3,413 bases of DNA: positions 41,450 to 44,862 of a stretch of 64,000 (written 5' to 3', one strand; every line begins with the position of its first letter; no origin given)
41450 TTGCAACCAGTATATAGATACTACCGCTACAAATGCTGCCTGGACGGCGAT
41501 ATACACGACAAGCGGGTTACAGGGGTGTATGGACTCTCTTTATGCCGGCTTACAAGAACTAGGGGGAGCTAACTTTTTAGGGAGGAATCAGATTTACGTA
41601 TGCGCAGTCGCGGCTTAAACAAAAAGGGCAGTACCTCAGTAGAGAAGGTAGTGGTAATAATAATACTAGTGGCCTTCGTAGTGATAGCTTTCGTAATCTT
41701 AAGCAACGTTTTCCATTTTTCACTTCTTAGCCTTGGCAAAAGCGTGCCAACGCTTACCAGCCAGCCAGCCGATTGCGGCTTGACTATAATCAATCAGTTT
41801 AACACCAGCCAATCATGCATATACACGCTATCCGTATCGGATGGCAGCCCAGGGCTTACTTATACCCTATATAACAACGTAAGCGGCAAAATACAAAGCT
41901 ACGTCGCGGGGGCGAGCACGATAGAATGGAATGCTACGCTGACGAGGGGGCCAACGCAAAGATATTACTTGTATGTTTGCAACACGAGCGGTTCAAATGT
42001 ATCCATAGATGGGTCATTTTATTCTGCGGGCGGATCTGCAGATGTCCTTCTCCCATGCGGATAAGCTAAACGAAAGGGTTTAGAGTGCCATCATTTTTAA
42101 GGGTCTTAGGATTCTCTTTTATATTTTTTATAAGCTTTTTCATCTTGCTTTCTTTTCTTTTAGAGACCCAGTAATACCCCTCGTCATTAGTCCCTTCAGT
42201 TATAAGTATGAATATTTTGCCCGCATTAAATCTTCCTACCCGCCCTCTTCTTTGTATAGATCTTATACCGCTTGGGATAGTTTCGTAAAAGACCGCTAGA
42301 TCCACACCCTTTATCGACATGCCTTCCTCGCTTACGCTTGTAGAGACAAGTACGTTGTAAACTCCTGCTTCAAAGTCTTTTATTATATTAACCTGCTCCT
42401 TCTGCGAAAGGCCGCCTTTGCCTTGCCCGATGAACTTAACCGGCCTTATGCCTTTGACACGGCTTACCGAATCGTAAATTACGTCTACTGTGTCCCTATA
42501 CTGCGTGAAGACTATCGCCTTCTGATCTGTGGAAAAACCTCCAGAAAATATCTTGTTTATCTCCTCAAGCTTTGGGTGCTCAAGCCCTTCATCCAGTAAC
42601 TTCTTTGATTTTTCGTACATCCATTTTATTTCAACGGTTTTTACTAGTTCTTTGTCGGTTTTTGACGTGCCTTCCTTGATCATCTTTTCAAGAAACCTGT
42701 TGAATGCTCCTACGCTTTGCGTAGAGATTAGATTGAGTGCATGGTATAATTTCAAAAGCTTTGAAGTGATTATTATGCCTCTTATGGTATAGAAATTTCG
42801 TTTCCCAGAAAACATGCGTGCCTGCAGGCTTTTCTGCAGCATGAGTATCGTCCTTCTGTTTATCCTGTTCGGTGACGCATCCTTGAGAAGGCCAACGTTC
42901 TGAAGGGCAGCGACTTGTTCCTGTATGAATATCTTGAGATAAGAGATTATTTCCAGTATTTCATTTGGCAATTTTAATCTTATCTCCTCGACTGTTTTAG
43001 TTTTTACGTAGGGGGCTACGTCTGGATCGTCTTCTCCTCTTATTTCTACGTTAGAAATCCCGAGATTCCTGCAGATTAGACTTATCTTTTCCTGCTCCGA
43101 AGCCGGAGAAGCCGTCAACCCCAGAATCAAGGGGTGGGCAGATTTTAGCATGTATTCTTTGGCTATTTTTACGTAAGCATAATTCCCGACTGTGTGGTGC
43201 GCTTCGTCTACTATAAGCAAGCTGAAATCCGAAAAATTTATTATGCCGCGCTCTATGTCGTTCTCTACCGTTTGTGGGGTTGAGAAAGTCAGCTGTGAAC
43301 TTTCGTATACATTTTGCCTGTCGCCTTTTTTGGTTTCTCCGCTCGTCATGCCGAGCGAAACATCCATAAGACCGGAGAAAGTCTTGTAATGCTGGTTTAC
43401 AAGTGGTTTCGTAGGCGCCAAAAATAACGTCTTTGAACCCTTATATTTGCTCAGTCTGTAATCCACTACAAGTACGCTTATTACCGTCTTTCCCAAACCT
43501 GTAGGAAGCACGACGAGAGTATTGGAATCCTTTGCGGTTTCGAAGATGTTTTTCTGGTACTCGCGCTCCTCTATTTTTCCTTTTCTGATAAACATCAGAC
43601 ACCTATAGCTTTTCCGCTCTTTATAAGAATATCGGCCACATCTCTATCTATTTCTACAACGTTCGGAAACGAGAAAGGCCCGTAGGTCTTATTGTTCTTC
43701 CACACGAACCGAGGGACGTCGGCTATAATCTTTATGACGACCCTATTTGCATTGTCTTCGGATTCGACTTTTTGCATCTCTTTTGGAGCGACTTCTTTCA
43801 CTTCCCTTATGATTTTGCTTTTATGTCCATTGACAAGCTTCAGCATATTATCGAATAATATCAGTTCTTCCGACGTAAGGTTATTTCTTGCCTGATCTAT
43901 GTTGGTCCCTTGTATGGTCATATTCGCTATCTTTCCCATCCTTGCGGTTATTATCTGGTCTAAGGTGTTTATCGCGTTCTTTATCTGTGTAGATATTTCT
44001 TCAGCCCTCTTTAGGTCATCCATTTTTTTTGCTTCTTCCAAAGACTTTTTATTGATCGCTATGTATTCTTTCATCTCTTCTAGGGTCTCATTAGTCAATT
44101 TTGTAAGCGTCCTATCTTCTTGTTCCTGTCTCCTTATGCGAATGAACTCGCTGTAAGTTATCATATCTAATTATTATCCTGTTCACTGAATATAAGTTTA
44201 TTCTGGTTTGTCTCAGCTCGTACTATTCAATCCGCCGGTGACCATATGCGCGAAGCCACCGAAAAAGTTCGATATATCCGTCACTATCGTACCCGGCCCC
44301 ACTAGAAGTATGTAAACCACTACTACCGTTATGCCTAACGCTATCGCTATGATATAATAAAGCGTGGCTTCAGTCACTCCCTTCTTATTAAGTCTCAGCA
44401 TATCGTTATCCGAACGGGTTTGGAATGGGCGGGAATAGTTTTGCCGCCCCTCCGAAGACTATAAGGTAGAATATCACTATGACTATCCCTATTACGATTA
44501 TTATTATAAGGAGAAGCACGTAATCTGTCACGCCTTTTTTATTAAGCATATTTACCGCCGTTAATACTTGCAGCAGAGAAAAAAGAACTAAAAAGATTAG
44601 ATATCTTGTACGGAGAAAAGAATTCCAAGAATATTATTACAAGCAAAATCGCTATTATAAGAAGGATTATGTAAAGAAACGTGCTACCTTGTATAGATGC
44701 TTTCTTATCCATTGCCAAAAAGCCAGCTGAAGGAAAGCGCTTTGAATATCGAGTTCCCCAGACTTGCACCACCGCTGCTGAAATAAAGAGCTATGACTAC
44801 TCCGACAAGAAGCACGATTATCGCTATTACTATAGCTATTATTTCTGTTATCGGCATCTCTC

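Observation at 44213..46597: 571-aa orphan protein followed by four overlapping 47-62 aa NKKG-helix (mini-pilin-like) genes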

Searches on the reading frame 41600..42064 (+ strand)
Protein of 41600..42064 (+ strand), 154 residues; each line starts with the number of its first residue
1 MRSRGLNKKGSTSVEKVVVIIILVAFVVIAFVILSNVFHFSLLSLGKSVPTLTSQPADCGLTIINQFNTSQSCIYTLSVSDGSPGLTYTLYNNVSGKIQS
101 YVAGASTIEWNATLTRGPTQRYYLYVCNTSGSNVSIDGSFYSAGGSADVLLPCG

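Call 3: search_protein_families(library=pfam, proteins=[window:41600-42064:+], max_evalue=1)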
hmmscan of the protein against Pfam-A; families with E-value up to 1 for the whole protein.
window:41600-42064:+ (154 aa): 0 families

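Call 4: search_protein_families(library=ncbifam, proteins=[window:41600-42064:+], max_evalue=1)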
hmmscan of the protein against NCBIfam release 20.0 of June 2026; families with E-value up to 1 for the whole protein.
window:41600-42064:+ (154 aa): 1 family
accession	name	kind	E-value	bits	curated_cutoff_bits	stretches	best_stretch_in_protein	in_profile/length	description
TIGR02454.1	ECF_T_CbiQ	equivalog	0.0045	16.8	111.8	1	17-89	50-124/200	cobalt ECF transporter T component CbiQ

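Call 39: search_protein_families(library=pfam, proteins=[window:41600-42064:+], max_evalue=1)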
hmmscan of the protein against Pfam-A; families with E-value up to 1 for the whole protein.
window:41600-42064:+ (154 aa): 0 families

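Call 49: find_homologous_proteins(query=window:41600-42064:+, max_evalue=0.001)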
Query window:41600-42064:+ (154 aa): 14 proteins with E <= 0.001 among 62 candidates.
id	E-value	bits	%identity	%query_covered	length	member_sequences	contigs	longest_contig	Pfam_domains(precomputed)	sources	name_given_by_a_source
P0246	6.8e-93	326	99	100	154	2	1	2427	-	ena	-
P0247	3.6e-65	236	73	100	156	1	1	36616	-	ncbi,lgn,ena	-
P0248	4.4e-56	207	67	100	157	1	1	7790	-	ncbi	-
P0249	6.9e-45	171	56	99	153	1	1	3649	-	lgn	-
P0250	3.1e-30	123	44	95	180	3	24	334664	-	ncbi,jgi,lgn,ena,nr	ncbi:MAG: hypothetical protein M1348_01800 [Candidatus Parvarchaeota archaeon]|jgi:hypothetical prot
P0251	8.0e-18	83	37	96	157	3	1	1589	-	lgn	-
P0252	8.6e-18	83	39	98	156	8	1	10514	-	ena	-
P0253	1.9e-17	82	38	96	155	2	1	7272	-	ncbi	-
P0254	2.6e-17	81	38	91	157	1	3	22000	-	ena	-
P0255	7.9e-17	80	36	89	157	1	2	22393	-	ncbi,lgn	-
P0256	1.3e-16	79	37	96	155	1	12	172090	-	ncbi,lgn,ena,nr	ncbi:MAG: hypothetical protein M1580_00655 [Candidatus Parvarchaeota archaeon]|nr:hypothetical prote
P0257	3.0e-16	78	38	94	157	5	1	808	-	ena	-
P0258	3.4e-15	74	37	95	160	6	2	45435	-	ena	-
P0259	4.1e-15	74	38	90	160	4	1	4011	-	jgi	-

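Call 54: predict_structure(alignment_id=A3)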
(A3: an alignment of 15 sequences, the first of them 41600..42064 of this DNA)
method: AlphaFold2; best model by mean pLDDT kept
length: 154 residues; sequences in the alignment: 15
mean_pLDDT: 75.4   pTM: 0.53
mean pLDDT of the five models: 75.4, 64.5, 64.2, 63.5, 58.7
residues with pLDDT >= 90: 2; 70-90: 111; 50-70: 24; < 50: 17
segments of 3 or more residues with pLDDT < 50: 1-9, 44-51
pLDDT, mean of each block of 10 residues (from residue 1): 45 74 89 74 46 67 84 85 80 87 76 80 87 73 84 80
secondary structure, 60 per line:
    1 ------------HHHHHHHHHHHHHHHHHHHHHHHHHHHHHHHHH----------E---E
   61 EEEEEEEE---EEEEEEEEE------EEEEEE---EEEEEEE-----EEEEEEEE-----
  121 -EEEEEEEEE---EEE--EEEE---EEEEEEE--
elements in order: H13-45 E60-68 E72-80 E87-92 E96-102 E108-115 E122-130 E134-136 E139-142 E146-152

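Call 57: fold_search(model_id=the predicted structure, library=pdb)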
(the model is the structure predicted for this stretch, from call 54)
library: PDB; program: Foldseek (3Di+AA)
matches with E <= 10: 1714; with E <= 0.001: 0
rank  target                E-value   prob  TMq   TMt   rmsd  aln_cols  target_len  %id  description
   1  8fk7_A                2.3e-03  0.99  0.27  0.29   9.6       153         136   14  Structure of the Pyrobaculum calidifontis flagellar-like archaeal type IV pilus (released 2023-06-28)
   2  1iak_B                3.7e-03  0.95  0.30  0.27   7.1       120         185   16  HISTOCOMPATIBILITY ANTIGEN I-AK (released 1998-04-15)
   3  1aqd_B                4.7e-03  0.97  0.32  0.28   7.3       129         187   14  HLA-DR1 (DRA, DRB1 0101) HUMAN CLASS II HISTOCOMPATIBILITY PROTEIN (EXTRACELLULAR DOMAIN) COMPLEXED WITH ENDOGENOUS PE (released 1998-01-28)
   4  1klu_B                5.8e-03  0.95  0.31  0.27   7.0       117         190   14  Crystal structure of HLA-DR1/TPI(23-37) complexed with staphylococcal enterotoxin C3 variant 3B2 (SEC3-3B2) (released 2002-08-02)
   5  1aqd_K                6.2e-03  0.95  0.31  0.27   7.0       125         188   14  HLA-DR1 (DRA, DRB1 0101) HUMAN CLASS II HISTOCOMPATIBILITY PROTEIN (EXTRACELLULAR DOMAIN) COMPLEXED WITH ENDOGENOUS PE (released 1998-01-28)
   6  2q6w_B                6.6e-03  0.96  0.30  0.26   6.5       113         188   17  The structure of HLA-DRA, DRB3*0101 (DR52a) with bound platelet integrin peptide associated with fetal and neonatal al (released 2007-07-24)
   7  5jlz_B                7.3e-03  0.96  0.32  0.27   6.6       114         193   11  Crystal structure of HLA-DRB1*04:01 in complex with modified alpha-enolase peptide 26-40 with citrulline at the positi (released 2016-12-07)
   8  3c5z_D                7.3e-03  0.95  0.30  0.25   6.3       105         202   13  Crystal structure of mouse MHC class II I-Ab/3K peptide complexed with mouse TCR B3K506 (released 2008-04-29)
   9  1bx2_E                7.3e-03  0.93  0.31  0.27   7.1       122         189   12  CRYSTAL STRUCTURE OF HLA-DR2 (DRA*0101,DRB1*1501) COMPLEXED WITH A PEPTIDE FROM HUMAN MYELIN BASIC PROTEIN (released 1998-10-21)
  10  1dlh_B                7.3e-03  0.91  0.29  0.26   8.5       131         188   17  CRYSTAL STRUCTURE OF THE HUMAN CLASS II MHC PROTEIN HLA-DR1 COMPLEXED WITH AN INFLUENZA VIRUS PEPTIDE (released 1994-06-22)
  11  4i0p_D                1.0e-02  0.93  0.31  0.27   7.3       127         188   14  HLA-DO in complex with HLA-DM (released 2012-12-26)
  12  8vcx_B                1.0e-02  0.93  0.31  0.27   7.4       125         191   17  Human TCR A2.13 in complex with DQ8-InsCpep (released 2024-08-07)
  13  5ujt_E                1.1e-02  0.93  0.31  0.27   7.1       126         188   17  Crystal structure of human HLA-DQ8 in complex with insulin mimotope binding in register 3 (released 2017-12-20)
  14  2pxy_D                1.2e-02  0.89  0.29  0.26   6.8       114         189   14  Crystal structures of immune receptor complexes (released 2007-10-09)
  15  8pje_B                1.5e-02  0.91  0.32  0.28   7.2       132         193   14  Human Leukocyte Antigen class II allotype DR1 presenting influenza A virus haemagglutinin (HA)306-318 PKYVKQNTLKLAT (released 2024-06-19)
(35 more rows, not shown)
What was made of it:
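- The P154 fold match is weak (E 2.3e-3, TM about 0.28, call 57).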

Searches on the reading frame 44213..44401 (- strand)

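Call 3: search_protein_families(library=pfam, proteins=[window:44213-44401:-], max_evalue=1)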
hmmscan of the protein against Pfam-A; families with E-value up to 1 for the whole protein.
window:44213-44401:- (62 aa): 3 families
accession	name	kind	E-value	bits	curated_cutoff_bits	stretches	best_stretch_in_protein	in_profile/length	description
PF10225.14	NEMP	-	0.048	13.7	28.7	1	12-39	34-61/249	NEMP family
PF06781.17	CrgA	-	0.17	12.5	24.8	1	17-56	40-81/89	Cell division protein CrgA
PF24432.1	DUF7555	-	0.25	11.8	28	1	9-58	8-57/133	Family of unknown function (DUF7555)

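Call 4: search_protein_families(library=ncbifam, proteins=[window:44213-44401:-], max_evalue=1)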
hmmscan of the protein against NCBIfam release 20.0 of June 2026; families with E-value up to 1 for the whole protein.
window:44213-44401:- (62 aa): 0 families

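Call 73: search_protein_families(library=phrogs, proteins=[window:44213-44401:-], max_evalue=0.1)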
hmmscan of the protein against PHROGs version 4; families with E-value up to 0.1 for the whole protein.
window:44213-44401:- (62 aa): 1 family
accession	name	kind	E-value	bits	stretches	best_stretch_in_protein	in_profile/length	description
phrog_1299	-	lysis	0.093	13.5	1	6-43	25-63/100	holin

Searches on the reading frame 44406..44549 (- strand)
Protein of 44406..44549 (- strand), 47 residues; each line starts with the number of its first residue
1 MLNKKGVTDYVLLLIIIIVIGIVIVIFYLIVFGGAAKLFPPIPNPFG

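Call 3: search_protein_families(library=pfam, proteins=[window:44406-44549:-], max_evalue=1)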
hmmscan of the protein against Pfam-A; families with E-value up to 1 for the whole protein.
window:44406-44549:- (47 aa): 2 families
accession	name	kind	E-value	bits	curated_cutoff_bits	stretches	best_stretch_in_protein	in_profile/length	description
PF19845.4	DUF6320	-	0.0023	18.2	29.9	1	2-30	117-145/186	Family of unknown function (DUF6320)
PF06143.16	Baculo_11_kDa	-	0.6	10.2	28.4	1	3-31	29-56/84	Baculovirus 11 kDa family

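Call 4: search_protein_families(library=ncbifam, proteins=[window:44406-44549:-], max_evalue=1)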
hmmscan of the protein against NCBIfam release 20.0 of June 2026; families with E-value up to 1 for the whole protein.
window:44406-44549:- (47 aa): 1 family
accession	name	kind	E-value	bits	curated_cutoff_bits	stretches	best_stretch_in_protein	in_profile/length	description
NF047368.1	collar_FlbB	equivalog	0.21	11.4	110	1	11-46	5-40/193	periplasmic-type flagellar collar protein FlbB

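Call 73: search_protein_families(library=phrogs, proteins=[window:44406-44549:-], max_evalue=0.1)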
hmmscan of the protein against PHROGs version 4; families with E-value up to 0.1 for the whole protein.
window:44406-44549:- (47 aa): 0 families

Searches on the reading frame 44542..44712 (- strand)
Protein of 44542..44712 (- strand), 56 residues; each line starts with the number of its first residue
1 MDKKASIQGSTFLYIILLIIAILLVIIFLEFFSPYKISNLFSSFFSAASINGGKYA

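Call 3: search_protein_families(library=pfam, proteins=[window:44542-44712:-], max_evalue=1)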
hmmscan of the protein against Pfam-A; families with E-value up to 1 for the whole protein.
window:44542-44712:- (56 aa): 6 families
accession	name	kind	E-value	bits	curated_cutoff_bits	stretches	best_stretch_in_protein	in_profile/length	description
PF04583.17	Baculo_p74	-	0.028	14.4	23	1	4-43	88-125/215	Baculoviridae p74 conserved region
PF12911.12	OppC_N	-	0.048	14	23.9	1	17-38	21-42/53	N-terminal TM domain of oligopeptide transport permease C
PF05546.16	She9_MDM33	-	0.22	11.8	22.2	1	9-45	148-184/198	She9 / Mdm33 family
PF25730.1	Herpes_BDLF2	-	0.28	10.8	27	1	11-50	64-103/266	Gammaherpesvirus intercellular spread glycoprotein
PF05399.16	EVI2A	-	0.61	10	25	1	11-43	132-164/231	Ectropic viral integration site 2A protein (EVI2A)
PF17359.7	DUF5385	-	0.67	10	25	1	10-29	3-22/217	Family of unknown function (DUF5385)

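Call 4: search_protein_families(library=ncbifam, proteins=[window:44542-44712:-], max_evalue=1)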
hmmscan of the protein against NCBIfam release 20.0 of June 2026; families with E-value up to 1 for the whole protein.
window:44542-44712:- (56 aa): 1 family
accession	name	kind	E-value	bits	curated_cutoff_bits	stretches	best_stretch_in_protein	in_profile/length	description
NF038277.1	accessory_MacP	equivalog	0.21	12.1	45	1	9-32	73-96/98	cell wall synthase accessory phosphoprotein MacP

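Call 73: search_protein_families(library=phrogs, proteins=[window:44542-44712:-], max_evalue=0.1)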
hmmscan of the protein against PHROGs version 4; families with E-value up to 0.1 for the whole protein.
window:44542-44712:- (56 aa): 1 family
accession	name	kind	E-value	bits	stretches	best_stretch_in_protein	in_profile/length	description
phrog_25730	-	unknown function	0.084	14.1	1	12-51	7-46/123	-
